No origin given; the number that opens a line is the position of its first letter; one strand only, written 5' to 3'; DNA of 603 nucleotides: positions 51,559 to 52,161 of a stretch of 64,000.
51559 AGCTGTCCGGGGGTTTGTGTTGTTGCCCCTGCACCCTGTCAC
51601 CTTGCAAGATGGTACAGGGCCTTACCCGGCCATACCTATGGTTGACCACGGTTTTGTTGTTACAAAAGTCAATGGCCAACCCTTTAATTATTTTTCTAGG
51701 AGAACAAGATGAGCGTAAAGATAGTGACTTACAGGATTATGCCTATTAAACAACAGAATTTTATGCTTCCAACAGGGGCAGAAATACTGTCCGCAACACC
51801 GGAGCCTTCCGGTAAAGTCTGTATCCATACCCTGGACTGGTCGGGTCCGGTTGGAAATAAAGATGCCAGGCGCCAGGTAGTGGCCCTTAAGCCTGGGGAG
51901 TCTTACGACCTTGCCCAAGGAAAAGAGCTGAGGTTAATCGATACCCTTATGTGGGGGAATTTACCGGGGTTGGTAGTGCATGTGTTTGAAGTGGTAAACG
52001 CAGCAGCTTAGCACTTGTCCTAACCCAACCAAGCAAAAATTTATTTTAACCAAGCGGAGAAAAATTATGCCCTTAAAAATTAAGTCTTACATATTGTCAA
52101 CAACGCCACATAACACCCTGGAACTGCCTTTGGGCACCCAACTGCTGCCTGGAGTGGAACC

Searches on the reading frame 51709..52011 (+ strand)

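Call 61: search_protein_families(library=pfam, proteins=[window:51709-52011:+], max_evalue=0.05)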
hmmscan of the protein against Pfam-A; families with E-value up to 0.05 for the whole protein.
window:51709-52011:+ (100 aa): 1 family
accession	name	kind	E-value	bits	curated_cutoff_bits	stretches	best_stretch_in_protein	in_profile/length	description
PF24043.1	DUF7352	-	1.9e-05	25.2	27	1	2-97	2-91/97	Domain of unknown function (DUF7352)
